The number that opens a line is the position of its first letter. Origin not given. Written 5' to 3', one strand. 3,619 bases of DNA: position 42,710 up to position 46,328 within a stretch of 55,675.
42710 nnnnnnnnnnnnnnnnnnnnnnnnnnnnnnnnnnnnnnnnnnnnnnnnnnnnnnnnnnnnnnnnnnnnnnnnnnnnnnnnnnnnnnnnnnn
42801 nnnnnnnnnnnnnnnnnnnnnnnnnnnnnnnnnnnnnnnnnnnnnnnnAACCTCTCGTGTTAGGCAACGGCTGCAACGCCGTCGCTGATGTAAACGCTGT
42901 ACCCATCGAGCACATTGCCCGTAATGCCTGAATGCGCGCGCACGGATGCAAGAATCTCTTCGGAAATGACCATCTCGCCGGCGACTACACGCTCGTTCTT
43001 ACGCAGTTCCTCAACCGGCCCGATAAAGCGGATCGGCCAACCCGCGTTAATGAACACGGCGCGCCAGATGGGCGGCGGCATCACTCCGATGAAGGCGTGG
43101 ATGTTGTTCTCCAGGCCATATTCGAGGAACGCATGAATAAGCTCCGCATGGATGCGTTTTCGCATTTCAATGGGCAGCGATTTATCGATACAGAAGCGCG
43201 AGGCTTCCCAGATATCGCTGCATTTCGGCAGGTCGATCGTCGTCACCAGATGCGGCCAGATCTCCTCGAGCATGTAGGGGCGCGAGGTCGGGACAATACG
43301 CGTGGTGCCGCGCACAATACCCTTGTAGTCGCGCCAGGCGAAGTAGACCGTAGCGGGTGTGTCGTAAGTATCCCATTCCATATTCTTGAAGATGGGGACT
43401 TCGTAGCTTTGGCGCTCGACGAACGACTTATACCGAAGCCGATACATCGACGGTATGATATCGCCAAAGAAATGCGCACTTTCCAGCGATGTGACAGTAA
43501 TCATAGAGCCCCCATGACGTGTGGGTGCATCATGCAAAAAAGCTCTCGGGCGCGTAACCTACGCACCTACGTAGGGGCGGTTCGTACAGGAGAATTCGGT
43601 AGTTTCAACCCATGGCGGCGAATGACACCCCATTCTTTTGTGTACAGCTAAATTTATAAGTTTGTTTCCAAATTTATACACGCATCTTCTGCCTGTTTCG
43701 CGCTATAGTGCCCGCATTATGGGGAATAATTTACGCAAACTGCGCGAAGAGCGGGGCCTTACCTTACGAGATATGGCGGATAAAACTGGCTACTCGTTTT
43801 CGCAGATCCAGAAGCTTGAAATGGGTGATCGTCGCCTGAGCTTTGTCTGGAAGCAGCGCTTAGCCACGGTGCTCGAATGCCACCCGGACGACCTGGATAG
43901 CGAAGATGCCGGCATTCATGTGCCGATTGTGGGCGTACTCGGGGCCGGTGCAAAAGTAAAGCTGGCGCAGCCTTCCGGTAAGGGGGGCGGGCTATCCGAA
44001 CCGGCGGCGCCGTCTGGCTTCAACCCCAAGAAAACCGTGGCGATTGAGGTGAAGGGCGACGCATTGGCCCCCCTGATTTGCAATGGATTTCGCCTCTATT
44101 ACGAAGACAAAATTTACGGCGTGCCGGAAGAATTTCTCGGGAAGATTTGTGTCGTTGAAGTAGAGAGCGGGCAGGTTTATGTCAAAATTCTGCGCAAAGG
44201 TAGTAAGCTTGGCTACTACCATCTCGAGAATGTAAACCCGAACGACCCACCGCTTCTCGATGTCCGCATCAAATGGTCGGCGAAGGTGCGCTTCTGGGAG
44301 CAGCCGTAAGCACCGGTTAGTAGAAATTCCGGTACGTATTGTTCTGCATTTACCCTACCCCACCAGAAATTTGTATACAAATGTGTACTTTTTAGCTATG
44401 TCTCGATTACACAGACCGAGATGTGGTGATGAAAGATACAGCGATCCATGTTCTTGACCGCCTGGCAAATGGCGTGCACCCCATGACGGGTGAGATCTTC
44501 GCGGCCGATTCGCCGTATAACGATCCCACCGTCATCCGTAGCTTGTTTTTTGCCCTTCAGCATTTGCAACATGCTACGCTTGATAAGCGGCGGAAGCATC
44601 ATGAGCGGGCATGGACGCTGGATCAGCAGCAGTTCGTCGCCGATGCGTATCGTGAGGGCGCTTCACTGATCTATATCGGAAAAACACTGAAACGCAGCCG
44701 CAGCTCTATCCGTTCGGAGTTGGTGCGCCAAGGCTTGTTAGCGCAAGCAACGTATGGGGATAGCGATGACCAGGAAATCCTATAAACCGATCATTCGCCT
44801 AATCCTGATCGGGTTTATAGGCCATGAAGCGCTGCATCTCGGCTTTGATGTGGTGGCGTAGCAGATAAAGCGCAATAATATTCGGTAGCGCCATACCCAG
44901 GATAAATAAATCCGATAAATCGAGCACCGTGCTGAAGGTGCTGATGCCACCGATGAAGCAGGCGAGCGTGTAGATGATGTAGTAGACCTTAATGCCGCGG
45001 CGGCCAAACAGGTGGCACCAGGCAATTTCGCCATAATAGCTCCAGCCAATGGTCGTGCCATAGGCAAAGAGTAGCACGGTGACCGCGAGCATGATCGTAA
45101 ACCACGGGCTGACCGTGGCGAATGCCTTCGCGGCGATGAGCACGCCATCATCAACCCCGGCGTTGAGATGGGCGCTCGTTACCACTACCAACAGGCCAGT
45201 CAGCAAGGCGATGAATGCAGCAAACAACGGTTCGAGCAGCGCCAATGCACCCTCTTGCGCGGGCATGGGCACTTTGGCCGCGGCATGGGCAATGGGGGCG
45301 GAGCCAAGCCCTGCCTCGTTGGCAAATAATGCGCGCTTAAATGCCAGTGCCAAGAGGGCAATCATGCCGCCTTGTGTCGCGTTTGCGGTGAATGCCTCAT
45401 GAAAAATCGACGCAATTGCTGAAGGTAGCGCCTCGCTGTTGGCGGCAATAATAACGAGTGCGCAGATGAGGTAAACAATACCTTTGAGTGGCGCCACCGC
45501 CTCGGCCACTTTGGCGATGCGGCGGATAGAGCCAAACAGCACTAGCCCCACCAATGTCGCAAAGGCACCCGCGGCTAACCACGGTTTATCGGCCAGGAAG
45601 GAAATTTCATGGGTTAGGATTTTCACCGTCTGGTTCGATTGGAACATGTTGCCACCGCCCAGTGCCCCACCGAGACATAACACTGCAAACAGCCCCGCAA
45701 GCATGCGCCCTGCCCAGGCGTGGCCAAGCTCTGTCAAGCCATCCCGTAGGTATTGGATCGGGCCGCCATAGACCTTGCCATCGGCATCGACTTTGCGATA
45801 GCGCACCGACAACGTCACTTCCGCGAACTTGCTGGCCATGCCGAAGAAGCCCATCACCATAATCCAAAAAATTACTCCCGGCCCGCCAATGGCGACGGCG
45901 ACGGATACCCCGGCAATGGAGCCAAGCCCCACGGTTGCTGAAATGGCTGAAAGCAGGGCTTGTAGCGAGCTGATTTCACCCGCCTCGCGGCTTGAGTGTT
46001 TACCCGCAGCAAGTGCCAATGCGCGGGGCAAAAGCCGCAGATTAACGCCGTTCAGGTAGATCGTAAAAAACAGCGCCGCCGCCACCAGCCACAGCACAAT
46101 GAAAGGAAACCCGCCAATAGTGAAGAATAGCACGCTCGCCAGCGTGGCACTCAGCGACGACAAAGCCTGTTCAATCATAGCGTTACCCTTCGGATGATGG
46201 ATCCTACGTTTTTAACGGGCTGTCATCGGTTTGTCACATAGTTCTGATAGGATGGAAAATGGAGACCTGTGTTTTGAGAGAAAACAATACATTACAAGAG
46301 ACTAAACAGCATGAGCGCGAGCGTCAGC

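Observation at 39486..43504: LuxI-family synthase heads an operon with its own fused-E1 / lipoyl-E2 2-oxoacid dehydrogenase: candidate self-supplied acyl donor for a non-canonical homoserine-lactone signal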

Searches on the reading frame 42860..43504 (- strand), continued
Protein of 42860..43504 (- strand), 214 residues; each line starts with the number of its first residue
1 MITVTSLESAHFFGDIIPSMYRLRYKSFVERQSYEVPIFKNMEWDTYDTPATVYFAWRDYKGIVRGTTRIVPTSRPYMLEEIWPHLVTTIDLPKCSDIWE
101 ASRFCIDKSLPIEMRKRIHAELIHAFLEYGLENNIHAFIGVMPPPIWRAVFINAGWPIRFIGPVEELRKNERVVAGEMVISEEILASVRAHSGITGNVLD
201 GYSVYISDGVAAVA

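Call 39: find_related_loci(query=A3, collection=metagenome_contigs, flank=9000)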
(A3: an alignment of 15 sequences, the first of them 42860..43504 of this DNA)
Query A3 (214 aa) in metagenome_contigs; peptide patterns used: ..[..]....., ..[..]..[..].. (x = any residue, [..] = any of these).
573 stretches matched a pattern; 369 encode a relative of the query (tblastn E <= 1e-3); the best 80 are kept; 80 distinct loci.
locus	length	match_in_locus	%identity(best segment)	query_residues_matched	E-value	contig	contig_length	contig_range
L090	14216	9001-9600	58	1-200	8e-78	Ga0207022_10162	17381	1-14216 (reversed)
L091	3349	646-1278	54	1-211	2e-76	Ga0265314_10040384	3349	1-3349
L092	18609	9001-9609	52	2-204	5e-73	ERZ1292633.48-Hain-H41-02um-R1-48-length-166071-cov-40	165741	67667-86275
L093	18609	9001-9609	52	2-204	5e-73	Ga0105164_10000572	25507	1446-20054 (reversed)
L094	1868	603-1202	54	1-199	6e-76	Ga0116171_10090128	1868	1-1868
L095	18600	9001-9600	54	1-199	2e-72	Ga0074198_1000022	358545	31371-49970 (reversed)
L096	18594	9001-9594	53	3-200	5e-72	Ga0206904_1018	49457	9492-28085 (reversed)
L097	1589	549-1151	49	4-204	3e-73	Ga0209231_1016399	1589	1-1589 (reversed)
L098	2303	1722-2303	51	1-194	4e-69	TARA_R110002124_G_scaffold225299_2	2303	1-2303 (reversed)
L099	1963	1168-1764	49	1-199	3e-69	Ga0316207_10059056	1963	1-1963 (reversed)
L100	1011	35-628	48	9-207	2e-70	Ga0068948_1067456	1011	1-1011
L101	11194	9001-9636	44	1-214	3e-65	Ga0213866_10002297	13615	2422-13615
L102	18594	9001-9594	48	1-199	3e-64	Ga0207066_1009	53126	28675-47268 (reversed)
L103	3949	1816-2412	50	1-199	4e-64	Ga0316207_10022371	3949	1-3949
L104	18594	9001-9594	49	1-199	8e-64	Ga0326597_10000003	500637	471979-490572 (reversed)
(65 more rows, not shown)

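Call 57: predict_structure(alignment_id=A3)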
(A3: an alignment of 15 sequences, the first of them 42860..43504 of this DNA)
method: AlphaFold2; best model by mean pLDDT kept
length: 214 residues; sequences in the alignment: 15
mean_pLDDT: 84.5   pTM: 0.83
mean pLDDT of the five models: 84.5, 82.6, 82.3, 80.5, 76.9
residues with pLDDT >= 90: 117; 70-90: 65; 50-70: 18; < 50: 14
segments of 3 or more residues with pLDDT < 50: 203-214
pLDDT, mean of each block of 10 residues (from residue 1): 88 82 75 55 70 92 92 88 89 89 90 96 97 96 91 95 88 94 96 92 43 31
secondary structure, 60 per line:
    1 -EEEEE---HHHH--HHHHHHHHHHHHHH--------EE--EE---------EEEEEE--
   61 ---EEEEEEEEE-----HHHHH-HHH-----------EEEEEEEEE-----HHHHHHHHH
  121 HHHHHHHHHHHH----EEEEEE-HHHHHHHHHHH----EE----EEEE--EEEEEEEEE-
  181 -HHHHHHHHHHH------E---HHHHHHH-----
elements in order: E2-6 H10-13 H16-29 E53-58 E64-72 H78-82 E98-106 H112-132 E137-142 H144-154 E165-168 E171-179 H182-192 H203-209
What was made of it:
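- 42860..43504 (-): luxI: acyl-homoserine-lactone synthase homologue, 214 aa, first gene of the operon. The AF2 model has pLDDT 84.5 (call 57).
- On LuxI-family acyl-HSL synthase (PF00765): AF2 pLDDT 84.5 (call 57).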

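Call 63: fold_search(model_id=the predicted structure, library=pdb)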
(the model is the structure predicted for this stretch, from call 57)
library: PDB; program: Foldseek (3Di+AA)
matches with E <= 10: 1088; with E <= 0.001: 267
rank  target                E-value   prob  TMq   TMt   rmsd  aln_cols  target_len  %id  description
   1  6wns                  1.0e-16  1.00  0.78  0.85   2.9       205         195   21  The structure of a CoA-dependent acyl-homoserine lactone synthase, MesI (released 2020-05-13)
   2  5w8a                  1.0e-15  1.00  0.83  0.84   2.1       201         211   26  The structure of a COA-dependent acyl-homoserine lactone synthase, BjaI, with SAM and isopentyl-CoA (released 2017-08-23)
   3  5w8c                  1.2e-15  1.00  0.82  0.84   2.1       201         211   26  The structure of a COA-dependent acyl-homoserine lactone synthase, BjaI, with MTA and isovaleryl-CoA (released 2017-08-23)
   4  5w8e                  1.4e-15  1.00  0.82  0.83   2.2       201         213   26  The structure of a CoA-dependent acyl-homoserine lactone synthase, BjaI, with the adduct of SAH and IV-CoA (released 2017-08-23)
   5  6wn0_B                1.7e-15  1.00  0.81  0.81   2.9       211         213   20  The structure of a CoA-dependent acyl-homoserine lactone synthase, RpaI, with the adduct of SAH and p-coumaroyl CoA (released 2020-05-13)
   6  5w8g                  3.0e-15  1.00  0.82  0.83   2.2       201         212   26  The structure of a COA-dependent acyl-homoserine lactone synthase, BjaI, with SAH (released 2017-08-23)
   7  6wn0_A                5.9e-15  1.00  0.82  0.82   2.5       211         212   20  The structure of a CoA-dependent acyl-homoserine lactone synthase, RpaI, with the adduct of SAH and p-coumaroyl CoA (released 2020-05-13)
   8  3p2h                  1.7e-14  1.00  0.71  0.81   3.1       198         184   27  Crystal structure of TofI in a ternary complex with an inhibitor and MTA (released 2011-07-06)
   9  3p2f                  4.1e-14  1.00  0.69  0.83   3.2       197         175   26  Crystal structure of TofI in an apo form (released 2011-07-06)
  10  1ro5                  7.7e-14  1.00  0.77  0.83   3.5       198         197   26  Crystal Structure of the AHL Synthase LasI (released 2004-08-24)
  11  1kzf                  3.1e-11  1.00  0.65  0.70   4.8       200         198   20  Crystal Structure of the Acyl-homoserine Lactone Synthase, EsaI (released 2002-04-17)
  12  1k4j                  4.2e-11  1.00  0.66  0.73   4.3       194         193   18  Crystal Structure of the Acyl-homoserinelactone Synthase EsaI Complexed with Rhenate (released 2002-04-17)
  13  2g0b_G                7.1e-07  1.00  0.54  0.65   4.6       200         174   14  The structure of FeeM, an N-acyl amino acid synthase from uncultured soil microbes (released 2006-09-26)
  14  2g0b_H                1.1e-06  1.00  0.50  0.60   5.6       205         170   15  The structure of FeeM, an N-acyl amino acid synthase from uncultured soil microbes (released 2006-09-26)
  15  5jph_B                1.3e-06  1.00  0.54  0.77   3.6       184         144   15  Structure of a GNAT acetyltransferase SACOL1063 from Staphylococcus aureus in complex with CoA (released 2016-06-29)
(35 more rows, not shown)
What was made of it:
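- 42860..43504 (-): Its best fold matches are the AHL synthases MesI, BjaI and RpaI, then TofI, LasI and EsaI (call 63).
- On LuxI-family acyl-HSL synthase (PF00765): Foldseek TM 0.78-0.83 to MesI, BjaI and RpaI, and 0.65-0.77 to TofI, LasI and EsaI (call 63).
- On CoA-dependent LuxI clade (BjaI/RpaI/BraI/MesI): The top seven Foldseek hits are MesI, BjaI and RpaI, though by a small margin (call 63).
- Closest known: BjaI/BjaR of Bradyrhizobium. Same: These are the best structural matches to the predicted window LuxI (call 63).
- The LuxI model resembles the CoA-dependent MesI, BjaI and RpaI slightly better than the ACP-type enzymes: BjaI rmsd 2.1 A against 3.1-3.5 A (call 63). The fold comparison leans toward CoA-type synthases (call 63).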

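Call 86: search_protein_families(library=pfam, proteins=[L001:12003-12545:+, L002:12327-12821:+, L002:12033-12314:+], max_evalue=0.1)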
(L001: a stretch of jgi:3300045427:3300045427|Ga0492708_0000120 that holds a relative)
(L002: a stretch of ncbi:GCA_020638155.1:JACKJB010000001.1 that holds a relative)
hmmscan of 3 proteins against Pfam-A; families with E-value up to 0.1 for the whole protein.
L001:12003-12545:+ (180 aa): 1 family
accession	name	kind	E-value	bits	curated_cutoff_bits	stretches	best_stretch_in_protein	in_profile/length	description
PF10458.14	Val_tRNA-synt_C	-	0.0051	17.5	25.9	1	116-144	6-34/66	Valyl tRNA synthetase tRNA binding arm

L002:12327-12821:+ (164 aa): 12 families
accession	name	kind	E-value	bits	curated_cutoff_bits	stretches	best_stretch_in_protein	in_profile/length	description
PF12998.12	ING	-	0.00016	22.6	23.9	1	89-128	5-43/102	Inhibitor of growth proteins N-terminal histone-binding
PF22652.1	DUF7006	-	0.0062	17.1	27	1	93-140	11-58/112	Family of unknown function (DUF7006)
PF24915.1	Spectrin_SESTD1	-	0.014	16.2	27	1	61-125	9-72/110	SESTD1-like, spectrin repeat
PF20396.3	DUF6689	-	0.015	15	27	1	88-148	182-243/275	Family of unknown function (DUF6689)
PF25240.1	PUB2_N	-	0.037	14.5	29.5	1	85-137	32-83/140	PUB2-like, N-terminal domain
PF24850.1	CC_BshC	-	0.044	14.1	27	1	87-141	40-94/159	Bacillithiol biosynthesis BshC, C-terminal coiled-coil domain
PF07464.16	ApoLp-III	-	0.045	14.3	36.3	1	88-137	95-144/146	Apolipophorin-III precursor (apoLp-III)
PF06103.16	DUF948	-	0.057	14.1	37.2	1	86-125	28-67/89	Bacterial protein of unknown function (DUF948)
PF17004.11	SRP_TPR_like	-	0.065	13.8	35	1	115-162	19-64/109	Putative TPR-like repeat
PF19434.4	OPA1_C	-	0.065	13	25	1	93-144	288-338/345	Dynamin-like GTPase OPA1 C-terminal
PF25389.2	DH_ALS2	-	0.087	13.5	31.2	0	64-142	74-149/178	ALS2, DBL homology domain (DH-domain)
PF12614.13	RRF_GI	-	0.089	13.3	26.8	0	83-132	61-110/126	Ribosome recycling factor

L002:12033-12314:+ (93 aa): 0 families

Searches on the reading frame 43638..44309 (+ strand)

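Call 3: search_protein_families(library=pfam, proteins=[window:43638-44309:+], max_evalue=0.01)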
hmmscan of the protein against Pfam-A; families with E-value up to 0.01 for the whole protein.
window:43638-44309:+ (223 aa): 6 families
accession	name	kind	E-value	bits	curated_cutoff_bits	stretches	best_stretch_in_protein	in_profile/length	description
PF13560.12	HTH_31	-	2e-10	41.2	27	1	28-87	2-62/64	Helix-turn-helix domain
PF01381.28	HTH_3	-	1.3e-09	38.4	23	1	32-86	1-55/55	Helix-turn-helix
PF12844.13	HTH_19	-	5.5e-07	29.8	30.2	1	29-63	1-35/64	Helix-turn-helix domain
PF13443.12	HTH_26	-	2.2e-06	28.3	22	1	31-86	1-57/63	Cro/C1-type HTH DNA-binding domain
PF13413.12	HTH_25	-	4.6e-05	23.6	24.6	1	32-64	2-34/62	Helix-turn-helix domain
PF00717.28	Peptidase_S24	-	0.00011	22.3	23.3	1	127-205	28-100/116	Peptidase S24-like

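Call 4: search_protein_families(library=ncbifam, proteins=[window:43638-44309:+], max_evalue=0.01)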
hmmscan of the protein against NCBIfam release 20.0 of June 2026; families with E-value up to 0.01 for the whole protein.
window:43638-44309:+ (223 aa): 6 families
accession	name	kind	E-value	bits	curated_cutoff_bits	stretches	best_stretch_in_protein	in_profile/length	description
NF006015.0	PRK08154.1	subfamily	2.7e-07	30.1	204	1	27-88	30-91/314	anaerobic benzoate catabolism transcriptional regulator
NF041951.1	phage_RstR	subfamily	2.3e-06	27.8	80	1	29-86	4-61/108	RstR family transcriptional repressor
TIGR03070.1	couple_hipB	subfamily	4.3e-06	26.6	71.65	1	28-69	3-44/58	type II toxin-antitoxin system Y4mF family antitoxin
NF047948.1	male_kill_WMK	equivalog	4.8e-05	23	300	1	28-86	6-64/300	WO male-killing family protein Wmk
NF003162.0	PRK04140.1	equivalog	0.0053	15.8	263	1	26-69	125-168/317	transcriptional regulator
NF010465.0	PRK13890.1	equivalog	0.0072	16.4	96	0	27-81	5-59/121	conjugal transfer protein TrbA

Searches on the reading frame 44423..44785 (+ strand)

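Call 3: search_protein_families(library=pfam, proteins=[window:44423-44785:+], max_evalue=0.01)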
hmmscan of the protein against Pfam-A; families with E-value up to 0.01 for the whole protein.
window:44423-44785:+ (120 aa): 1 family
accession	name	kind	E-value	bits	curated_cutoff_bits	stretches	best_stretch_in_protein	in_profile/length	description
PF13936.12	HTH_38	-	0.00073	19.7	27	1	66-102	7-43/44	Helix-turn-helix domain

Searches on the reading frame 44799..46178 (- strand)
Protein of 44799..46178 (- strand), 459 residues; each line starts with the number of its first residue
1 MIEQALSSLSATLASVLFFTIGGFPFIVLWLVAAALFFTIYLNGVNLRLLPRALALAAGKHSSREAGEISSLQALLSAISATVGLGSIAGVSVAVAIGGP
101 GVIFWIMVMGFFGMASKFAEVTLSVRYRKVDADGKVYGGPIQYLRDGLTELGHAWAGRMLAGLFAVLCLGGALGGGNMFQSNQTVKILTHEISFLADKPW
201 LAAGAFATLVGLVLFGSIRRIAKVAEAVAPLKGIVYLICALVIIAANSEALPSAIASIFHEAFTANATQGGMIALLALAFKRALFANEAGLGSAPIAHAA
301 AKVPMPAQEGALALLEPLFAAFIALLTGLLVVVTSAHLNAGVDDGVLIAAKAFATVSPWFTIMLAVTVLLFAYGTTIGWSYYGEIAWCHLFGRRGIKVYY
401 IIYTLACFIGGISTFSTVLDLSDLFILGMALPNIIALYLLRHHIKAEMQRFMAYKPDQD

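Call 38: search_protein_families(library=pfam, proteins=[window:44799-46178:-], max_evalue=0.0001)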
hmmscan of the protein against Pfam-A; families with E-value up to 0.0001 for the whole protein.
window:44799-46178:- (459 aa): 1 family
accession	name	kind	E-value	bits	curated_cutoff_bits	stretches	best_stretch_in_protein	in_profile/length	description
PF01235.23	Na_Ala_symp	-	1.9e-97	327.5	24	1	61-454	5-382/392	Sodium:alanine symporter family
